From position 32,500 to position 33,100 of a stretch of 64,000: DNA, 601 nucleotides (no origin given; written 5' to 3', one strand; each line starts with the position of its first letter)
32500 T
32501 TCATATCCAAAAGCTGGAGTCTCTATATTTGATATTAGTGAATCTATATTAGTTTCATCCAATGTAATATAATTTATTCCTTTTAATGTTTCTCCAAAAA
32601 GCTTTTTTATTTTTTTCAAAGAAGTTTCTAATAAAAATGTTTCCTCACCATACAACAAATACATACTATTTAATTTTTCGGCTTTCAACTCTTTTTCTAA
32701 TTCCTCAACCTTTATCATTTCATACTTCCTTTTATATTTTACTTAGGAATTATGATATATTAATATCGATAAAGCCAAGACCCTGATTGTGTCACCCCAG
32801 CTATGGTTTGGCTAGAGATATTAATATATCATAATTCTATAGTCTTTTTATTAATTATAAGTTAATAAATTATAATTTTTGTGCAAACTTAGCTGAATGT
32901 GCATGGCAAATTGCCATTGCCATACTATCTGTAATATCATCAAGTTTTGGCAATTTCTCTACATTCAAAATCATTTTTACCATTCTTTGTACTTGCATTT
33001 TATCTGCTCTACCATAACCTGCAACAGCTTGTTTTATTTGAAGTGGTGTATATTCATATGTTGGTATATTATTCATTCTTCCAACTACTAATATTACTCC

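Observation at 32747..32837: Unclassified structured palindromic element (copy 1): a conserved 49-nt core clamped by a perfect 21-bp stem between ruvC and holA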

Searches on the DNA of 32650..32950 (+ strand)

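Call 8: search_rna_families(source=window, start=32650, end=32950, threshold=evalue, max_evalue=10, show_alignments=3)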
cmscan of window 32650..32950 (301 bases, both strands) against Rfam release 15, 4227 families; matches with E-value up to 10: 8.
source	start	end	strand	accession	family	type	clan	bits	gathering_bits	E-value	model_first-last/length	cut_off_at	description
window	32749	32854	-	RF03545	Flavi_ISFV_CRE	Cis-reg;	-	23.5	41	0.11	1-89/89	no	Insect-specific Flavivirus 3' UTR cis-acting replication element (CRE)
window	32716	32798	-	RF03084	DUF2815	Gene; sRNA;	-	16.9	41.2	1.3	1-62/62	no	DUF2815 RNA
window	32827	32861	-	RF04150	MIR2655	Gene; miRNA;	-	16.9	122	1.9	1-267/267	no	MIR2655 microRNA precursor family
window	32721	32754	+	RF00669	mir-96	Gene; miRNA;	-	13.9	65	4.7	22-58/78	no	mir-96 microRNA precursor family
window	32744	32840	+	RF04209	MIR7533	Gene; miRNA;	-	13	230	2.9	1-249/249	no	MIR7533 microRNA precursor family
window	32653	32709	-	RF01306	sR52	Gene; snRNA; snoRNA; CD-box;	-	10.6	50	8.6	1-60/60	no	Small nucleolar RNA sR52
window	32858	32912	+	RF02089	CLRN1-AS1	Gene; lncRNA;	-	9.9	48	3.6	22-79/79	no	CLRN1 antisense RNA 1 conserved region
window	32675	32686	-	RF02914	DUF805b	Cis-reg;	CL00115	9.6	35.6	7.1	6-17/35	no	DUF805b RNA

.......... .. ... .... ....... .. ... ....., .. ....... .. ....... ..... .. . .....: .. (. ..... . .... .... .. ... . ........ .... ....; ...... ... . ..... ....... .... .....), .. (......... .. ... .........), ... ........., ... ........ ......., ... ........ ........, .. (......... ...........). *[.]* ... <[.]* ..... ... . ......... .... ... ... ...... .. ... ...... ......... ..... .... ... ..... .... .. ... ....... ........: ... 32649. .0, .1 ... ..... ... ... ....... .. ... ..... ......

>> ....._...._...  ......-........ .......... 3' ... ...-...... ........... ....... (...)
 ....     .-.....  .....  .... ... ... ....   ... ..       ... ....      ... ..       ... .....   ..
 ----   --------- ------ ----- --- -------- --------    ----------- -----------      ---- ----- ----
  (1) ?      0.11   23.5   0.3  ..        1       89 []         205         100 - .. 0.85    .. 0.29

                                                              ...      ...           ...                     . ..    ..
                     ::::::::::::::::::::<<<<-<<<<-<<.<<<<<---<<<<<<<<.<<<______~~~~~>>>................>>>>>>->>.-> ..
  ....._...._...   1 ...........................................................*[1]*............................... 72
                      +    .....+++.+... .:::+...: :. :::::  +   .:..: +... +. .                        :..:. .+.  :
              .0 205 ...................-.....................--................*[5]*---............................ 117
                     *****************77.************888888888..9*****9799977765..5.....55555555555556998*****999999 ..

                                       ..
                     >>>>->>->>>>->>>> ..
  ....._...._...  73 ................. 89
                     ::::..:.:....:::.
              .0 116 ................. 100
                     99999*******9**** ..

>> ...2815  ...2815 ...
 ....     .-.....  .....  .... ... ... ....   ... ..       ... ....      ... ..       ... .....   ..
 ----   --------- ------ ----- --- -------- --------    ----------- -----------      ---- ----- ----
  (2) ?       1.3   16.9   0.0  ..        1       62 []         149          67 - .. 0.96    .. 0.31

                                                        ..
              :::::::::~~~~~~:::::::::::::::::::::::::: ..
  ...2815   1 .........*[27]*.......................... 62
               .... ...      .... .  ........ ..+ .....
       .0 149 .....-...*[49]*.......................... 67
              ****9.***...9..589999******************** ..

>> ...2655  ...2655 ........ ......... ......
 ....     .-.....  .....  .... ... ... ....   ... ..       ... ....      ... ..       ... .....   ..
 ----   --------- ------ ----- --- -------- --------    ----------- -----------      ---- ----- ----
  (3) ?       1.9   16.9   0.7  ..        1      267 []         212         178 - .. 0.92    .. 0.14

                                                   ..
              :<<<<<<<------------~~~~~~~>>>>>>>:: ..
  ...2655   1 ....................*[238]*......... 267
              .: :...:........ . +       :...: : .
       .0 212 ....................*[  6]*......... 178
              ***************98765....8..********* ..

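Call 37: build_rna_model(alignment_id=A1)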
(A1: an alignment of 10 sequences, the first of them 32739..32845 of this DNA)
Model R1 built from alignment A1 (10 sequences, 109 columns); structure: RNAalifold consensus.
model positions 107; base pairs 34; branch points 0; effective number of sequences 1.29; information 0.589 bits per position. Calibrated on 0.2 Mb of random sequence (short: E-values are rough).
structure used (alignment columns):
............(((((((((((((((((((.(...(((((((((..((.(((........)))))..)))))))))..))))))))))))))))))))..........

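Call 39: search_with_rna_model(model_id=R1, sources=[window, L008, L009, L010, L011, L012, L013, L014, L015, L016, L017, L018, L019, L020, L021, L022, L023, L024, L025, L026, L027, L028, L029, L030, L031, L032, L033, L034, L035, L036, L037, L038, L039, L040, L041, L042, L043, L044, L045, L046, L047, L048, L049, L050, L051, L052, L053, L054, L055, L056, L057, L058, L059, L060, L061, L062, L063, L064, L065, L066, L067, L068, L069, L070, L071, L072, L073, L074, L075, L076, L077, L078, L079, L080, L081, L082, L083, L084, L085, L086, L087, L089, L090, L091, L092, L093, L095, L096, L097, L098], max_evalue=10)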
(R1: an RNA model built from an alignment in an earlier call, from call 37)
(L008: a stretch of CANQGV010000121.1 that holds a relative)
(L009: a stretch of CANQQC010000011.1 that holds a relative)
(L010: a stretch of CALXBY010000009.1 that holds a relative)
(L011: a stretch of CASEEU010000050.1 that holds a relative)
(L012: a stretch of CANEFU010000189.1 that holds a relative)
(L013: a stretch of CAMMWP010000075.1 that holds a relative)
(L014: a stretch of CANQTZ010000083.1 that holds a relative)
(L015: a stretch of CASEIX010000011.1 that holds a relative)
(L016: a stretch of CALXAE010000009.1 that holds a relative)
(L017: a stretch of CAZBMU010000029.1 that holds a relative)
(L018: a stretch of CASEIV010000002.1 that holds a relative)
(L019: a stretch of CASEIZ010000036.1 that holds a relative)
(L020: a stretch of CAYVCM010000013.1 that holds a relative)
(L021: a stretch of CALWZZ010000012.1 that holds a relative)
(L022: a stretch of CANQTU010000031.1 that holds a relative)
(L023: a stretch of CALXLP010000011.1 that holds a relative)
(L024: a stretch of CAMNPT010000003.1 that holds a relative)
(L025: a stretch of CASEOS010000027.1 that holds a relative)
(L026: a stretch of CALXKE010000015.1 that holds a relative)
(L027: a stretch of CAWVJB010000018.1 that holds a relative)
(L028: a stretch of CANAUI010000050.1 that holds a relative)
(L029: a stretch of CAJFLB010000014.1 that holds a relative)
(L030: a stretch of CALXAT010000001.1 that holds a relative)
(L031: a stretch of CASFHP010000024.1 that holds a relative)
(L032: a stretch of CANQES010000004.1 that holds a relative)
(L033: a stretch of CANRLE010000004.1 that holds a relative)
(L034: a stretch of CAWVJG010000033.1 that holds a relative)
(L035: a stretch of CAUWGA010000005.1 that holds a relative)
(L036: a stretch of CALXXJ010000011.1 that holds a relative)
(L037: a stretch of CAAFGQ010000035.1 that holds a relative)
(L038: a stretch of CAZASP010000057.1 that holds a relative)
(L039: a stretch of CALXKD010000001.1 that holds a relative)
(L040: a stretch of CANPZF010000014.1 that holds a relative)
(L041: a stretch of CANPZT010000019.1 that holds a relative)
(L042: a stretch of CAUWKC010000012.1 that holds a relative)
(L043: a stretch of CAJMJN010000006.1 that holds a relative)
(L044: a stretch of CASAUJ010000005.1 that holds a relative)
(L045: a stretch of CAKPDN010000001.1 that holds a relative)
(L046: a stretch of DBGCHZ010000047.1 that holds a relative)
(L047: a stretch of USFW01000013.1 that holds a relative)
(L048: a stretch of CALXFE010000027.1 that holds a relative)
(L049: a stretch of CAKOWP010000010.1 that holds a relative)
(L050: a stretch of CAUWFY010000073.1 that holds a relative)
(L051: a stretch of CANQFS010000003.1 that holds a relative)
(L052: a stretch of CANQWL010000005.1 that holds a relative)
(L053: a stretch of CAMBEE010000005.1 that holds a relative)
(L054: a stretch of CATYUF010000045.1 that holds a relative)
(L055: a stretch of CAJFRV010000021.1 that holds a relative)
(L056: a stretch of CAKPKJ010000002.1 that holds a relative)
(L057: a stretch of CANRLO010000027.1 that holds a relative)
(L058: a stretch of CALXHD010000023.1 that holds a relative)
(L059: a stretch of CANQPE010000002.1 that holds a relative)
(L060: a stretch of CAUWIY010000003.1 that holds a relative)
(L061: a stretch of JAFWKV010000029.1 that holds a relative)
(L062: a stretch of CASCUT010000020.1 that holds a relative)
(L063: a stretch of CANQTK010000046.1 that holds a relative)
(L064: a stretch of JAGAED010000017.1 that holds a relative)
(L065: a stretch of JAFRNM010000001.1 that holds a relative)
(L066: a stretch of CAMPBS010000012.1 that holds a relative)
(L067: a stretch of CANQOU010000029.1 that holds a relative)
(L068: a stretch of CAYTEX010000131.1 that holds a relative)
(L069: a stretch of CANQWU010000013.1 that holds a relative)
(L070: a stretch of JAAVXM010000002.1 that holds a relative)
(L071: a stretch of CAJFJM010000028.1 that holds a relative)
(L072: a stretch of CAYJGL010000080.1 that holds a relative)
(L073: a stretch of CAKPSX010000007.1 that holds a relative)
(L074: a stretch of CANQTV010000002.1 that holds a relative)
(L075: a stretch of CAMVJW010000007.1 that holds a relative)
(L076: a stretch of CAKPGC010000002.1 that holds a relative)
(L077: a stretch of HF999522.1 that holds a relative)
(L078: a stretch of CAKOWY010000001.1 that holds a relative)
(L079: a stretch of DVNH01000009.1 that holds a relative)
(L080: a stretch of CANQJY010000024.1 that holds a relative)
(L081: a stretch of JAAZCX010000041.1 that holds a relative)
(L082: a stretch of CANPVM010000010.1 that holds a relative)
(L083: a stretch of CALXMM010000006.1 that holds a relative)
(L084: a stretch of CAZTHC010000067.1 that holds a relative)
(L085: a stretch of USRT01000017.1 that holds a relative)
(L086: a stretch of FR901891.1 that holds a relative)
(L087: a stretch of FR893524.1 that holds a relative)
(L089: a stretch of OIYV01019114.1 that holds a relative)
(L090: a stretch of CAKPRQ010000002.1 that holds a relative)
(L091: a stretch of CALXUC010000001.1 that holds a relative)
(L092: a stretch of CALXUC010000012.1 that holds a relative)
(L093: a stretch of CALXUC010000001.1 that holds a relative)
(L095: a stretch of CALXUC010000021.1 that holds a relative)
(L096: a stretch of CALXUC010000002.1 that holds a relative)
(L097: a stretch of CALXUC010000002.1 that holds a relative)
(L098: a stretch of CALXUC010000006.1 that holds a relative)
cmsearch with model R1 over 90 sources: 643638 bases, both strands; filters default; matches with E-value up to 10: 38.
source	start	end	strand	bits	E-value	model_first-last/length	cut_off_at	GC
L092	1710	1816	-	124.7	1.1e-23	1-107/107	no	0.36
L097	4798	4904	-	124.3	1.3e-23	1-107/107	no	0.34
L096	6125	6231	-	124.3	1.3e-23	1-107/107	no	0.35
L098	2137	2243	+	119.6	1.4e-22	1-107/107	no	0.3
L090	2925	3031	+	115.2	1.3e-21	1-107/107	no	0.35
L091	1903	2010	-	111.8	7.4e-21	1-107/107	no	0.36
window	61256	61363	+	108.5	4e-20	1-107/107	no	0.28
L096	1269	1375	+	106.4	1.2e-19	1-107/107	no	0.29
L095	1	92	+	101.6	1.3e-18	16-107/107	5'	0.38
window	32738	32845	+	100.5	2.3e-18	1-107/107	no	0.31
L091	2106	2212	+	100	3e-18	1-107/107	no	0.26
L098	773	880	+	97.5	1e-17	1-107/107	no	0.31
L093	842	947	+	97.4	1.1e-17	1-107/107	no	0.34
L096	4222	4329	+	92.7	1.2e-16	1-107/107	no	0.28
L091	4008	4115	+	91.6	2.1e-16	1-107/107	no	0.31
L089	1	69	-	59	3e-09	1-69/107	3'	0.38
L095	1442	1547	+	55.5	1.8e-08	1-107/107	no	0.3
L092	1709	1815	+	54.5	3e-08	1-107/107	no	0.36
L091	4009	4116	-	53.4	5e-08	1-107/107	no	0.31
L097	4797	4903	+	53.3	5.3e-08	1-107/107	no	0.34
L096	6124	6230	+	52.5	8e-08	1-107/107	no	0.36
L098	2138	2244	-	50.4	2.3e-07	1-107/107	no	0.31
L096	1270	1376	-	46.9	1.4e-06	1-107/107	no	0.29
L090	2926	3032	-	45.4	2.9e-06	1-107/107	no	0.35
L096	4223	4330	-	45.1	3.4e-06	1-107/107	no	0.28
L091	1902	2009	+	45.1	3.5e-06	1-107/107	no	0.36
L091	2107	2211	-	42.4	1.4e-05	1-107/107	no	0.27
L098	774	881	-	42.2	1.5e-05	1-107/107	no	0.31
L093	4290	4371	-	38.2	0.00011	1-107/107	no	0.28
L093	843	948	-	36.2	0.00032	1-107/107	no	0.34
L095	1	93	-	35.7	0.0004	1-93/107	3'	0.38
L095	1443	1548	-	35.4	0.00048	1-107/107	no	0.3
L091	6685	6753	-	34.6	0.00071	1-107/107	no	0.14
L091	6684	6752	+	29.6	0.009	1-107/107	no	0.14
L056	3336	3402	+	19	1.9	1-107/107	no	0.24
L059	4852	4907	+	15.9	9.2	1-107/107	no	0.32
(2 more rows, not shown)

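Call 40: search_with_rna_model(model_id=R1, sources=[window, L089, L090, L091, L092, L093, L095, L096, L097, L098], max_evalue=1e-8, make_alignment=true)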
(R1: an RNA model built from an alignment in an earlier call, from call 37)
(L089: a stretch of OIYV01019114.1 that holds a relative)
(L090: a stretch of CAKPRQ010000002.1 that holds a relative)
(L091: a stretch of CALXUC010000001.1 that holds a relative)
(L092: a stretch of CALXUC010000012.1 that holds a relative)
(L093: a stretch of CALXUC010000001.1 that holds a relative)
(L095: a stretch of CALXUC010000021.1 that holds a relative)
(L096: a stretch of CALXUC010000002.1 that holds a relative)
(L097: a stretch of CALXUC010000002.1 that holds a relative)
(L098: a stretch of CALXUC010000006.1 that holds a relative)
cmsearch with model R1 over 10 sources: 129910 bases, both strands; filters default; matches with E-value up to 1e-8: 18.
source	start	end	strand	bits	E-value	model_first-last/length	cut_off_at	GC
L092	1710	1816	-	124.7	2.2e-24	1-107/107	no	0.36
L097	4798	4904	-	124.3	2.6e-24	1-107/107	no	0.34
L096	6125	6231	-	124.3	2.7e-24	1-107/107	no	0.35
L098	2137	2243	+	119.6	2.9e-23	1-107/107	no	0.3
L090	2925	3031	+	115.2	2.6e-22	1-107/107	no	0.35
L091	1903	2010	-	111.8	1.5e-21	1-107/107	no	0.36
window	61256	61363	+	108.5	8e-21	1-107/107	no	0.28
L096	1269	1375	+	106.4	2.3e-20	1-107/107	no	0.29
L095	1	92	+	101.6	2.6e-19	16-107/107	5'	0.38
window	32738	32845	+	100.5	4.6e-19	1-107/107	no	0.31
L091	2106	2212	+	100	6e-19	1-107/107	no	0.26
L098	773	880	+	97.5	2.1e-18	1-107/107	no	0.31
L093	842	947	+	97.4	2.2e-18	1-107/107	no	0.34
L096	4222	4329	+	92.7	2.4e-17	1-107/107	no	0.28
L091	4008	4115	+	91.6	4.2e-17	1-107/107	no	0.31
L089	1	69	-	59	6e-10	1-69/107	3'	0.38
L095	1442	1547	+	55.5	3.6e-09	1-107/107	no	0.3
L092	1709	1815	+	54.5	6.1e-09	1-107/107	no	0.36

Alignment A2: 18 matches aligned to the model, 111 columns, each read 5' to 3' on its own strand. Consensus structure (alignment columns), stored with it:
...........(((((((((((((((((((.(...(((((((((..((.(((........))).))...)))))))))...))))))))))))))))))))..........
